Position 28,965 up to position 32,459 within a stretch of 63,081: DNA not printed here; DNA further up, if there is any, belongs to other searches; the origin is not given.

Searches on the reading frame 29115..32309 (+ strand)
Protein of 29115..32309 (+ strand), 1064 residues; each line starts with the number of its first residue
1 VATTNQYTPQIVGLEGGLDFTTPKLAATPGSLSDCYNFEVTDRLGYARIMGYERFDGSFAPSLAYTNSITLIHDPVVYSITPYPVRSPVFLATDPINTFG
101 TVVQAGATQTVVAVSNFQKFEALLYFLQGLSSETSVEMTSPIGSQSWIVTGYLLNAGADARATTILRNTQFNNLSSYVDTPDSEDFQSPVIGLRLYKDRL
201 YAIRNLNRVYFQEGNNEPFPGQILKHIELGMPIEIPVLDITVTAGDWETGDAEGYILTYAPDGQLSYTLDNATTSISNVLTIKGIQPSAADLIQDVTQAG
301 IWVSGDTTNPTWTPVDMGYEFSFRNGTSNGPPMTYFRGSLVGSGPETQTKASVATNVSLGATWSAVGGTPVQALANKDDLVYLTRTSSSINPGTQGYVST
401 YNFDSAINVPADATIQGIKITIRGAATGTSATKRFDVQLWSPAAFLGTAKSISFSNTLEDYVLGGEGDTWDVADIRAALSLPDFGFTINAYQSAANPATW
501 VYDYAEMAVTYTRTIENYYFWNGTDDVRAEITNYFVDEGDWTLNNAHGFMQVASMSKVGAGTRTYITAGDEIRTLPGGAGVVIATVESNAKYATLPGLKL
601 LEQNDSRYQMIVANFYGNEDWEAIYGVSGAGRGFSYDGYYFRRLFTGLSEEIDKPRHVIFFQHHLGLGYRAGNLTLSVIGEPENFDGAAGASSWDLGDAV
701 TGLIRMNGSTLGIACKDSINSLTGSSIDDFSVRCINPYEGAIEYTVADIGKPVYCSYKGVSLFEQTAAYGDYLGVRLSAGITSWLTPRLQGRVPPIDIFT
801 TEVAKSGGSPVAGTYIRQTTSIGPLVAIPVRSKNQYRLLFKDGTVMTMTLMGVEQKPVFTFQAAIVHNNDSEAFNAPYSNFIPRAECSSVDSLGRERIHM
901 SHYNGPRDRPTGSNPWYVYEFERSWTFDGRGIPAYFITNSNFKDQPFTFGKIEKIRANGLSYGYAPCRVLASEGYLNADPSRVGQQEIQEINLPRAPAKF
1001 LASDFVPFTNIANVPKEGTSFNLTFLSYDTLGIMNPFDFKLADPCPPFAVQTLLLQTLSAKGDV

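Call 10: search_protein_families(library=phrogs, proteins=[window:29115-32309:+], max_evalue=0.00001)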
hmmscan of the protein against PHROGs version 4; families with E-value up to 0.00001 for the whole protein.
window:29115-32309:+ (1064 aa): 0 families

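Call 13: search_protein_families(library=pfam, proteins=[window:29115-32309:+], max_evalue=0.01)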
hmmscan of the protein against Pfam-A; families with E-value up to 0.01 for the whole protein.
window:29115-32309:+ (1064 aa): 0 families

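Call 66: search_protein_families(library=ncbifam, proteins=[window:29115-32309:+], max_evalue=0.01)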
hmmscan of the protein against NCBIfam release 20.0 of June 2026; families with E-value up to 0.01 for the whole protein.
window:29115-32309:+ (1064 aa): 0 families

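Call 89: search_solved_structures(query=window:29115-32309:+, max_evalue=1)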
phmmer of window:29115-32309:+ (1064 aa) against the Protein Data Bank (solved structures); distinct sequences matched with E-value up to 1: 0.

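Call 90: search_dna_similar(query=window:29115-32309:+, collection=phages, mode=protein, max_rows=10, max_evalue=0.001)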
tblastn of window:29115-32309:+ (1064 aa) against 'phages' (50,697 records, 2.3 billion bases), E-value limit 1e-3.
Records with a match: 36; places in all: 39; records where one place covers at least 80% of the query: 0.
Best place of each record, by identity: <60% 36.
By first word of the organism name: Vibrio 28; Escherichia 4; Stenotrophomonas 1; Xanthomonas 1; Caudoviricetes 1; Pseudoalteromonas 1.
By host as written in the record: - 22; Vibrio crassostreae 6; Escherichia coli 4; Stenotrophomonas rhizophila CEMTC 4565 1; Xanthomonas sp. 1; Vibrio tasmaniensis 1; Pseudoalteromonas nigrifaciens 1.
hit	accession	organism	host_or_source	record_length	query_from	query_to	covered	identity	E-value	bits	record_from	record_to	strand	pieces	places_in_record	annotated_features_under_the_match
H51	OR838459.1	Stenotrophomonas phage StenR_269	Stenotrophomonas rhizophila CEMTC 4565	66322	12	994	49%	32.1%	3e-45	242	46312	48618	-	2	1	tip attachment protein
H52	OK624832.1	Xanthomonas phage DES1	Xanthomonas sp.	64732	518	903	36%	37.6%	3e-66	251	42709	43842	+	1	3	hypothetical protein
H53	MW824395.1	Vibrio phage 431E45.1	Vibrio crassostreae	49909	16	785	37%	27.8%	2e-10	126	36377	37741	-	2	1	hypothetical protein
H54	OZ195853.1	Vibrio phage D279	Seawater and oysters mix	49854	16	785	37%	27.8%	2e-10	126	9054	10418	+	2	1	amidase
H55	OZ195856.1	Vibrio phage D273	Seawater and oysters mix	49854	16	785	37%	27.8%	2e-10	126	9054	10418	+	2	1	amidase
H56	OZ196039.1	Vibrio phage D277 g1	Seawater and oysters mix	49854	16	785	37%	27.8%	2e-10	126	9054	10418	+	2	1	amidase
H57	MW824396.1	Vibrio phage 431E46.1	Vibrio crassostreae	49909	16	785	37%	27.8%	2e-10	126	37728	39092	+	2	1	hypothetical protein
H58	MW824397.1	Vibrio phage 431E48.2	Vibrio crassostreae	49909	16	785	37%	27.8%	2e-10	126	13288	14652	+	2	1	hypothetical protein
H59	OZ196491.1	Vibrio phage D217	Seawater and oysters mix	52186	16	785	37%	27.8%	2e-10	126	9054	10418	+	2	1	amidase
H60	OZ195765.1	Vibrio phage D65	Seawater and oysters mix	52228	16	785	37%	27.8%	2e-10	126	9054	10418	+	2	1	amidase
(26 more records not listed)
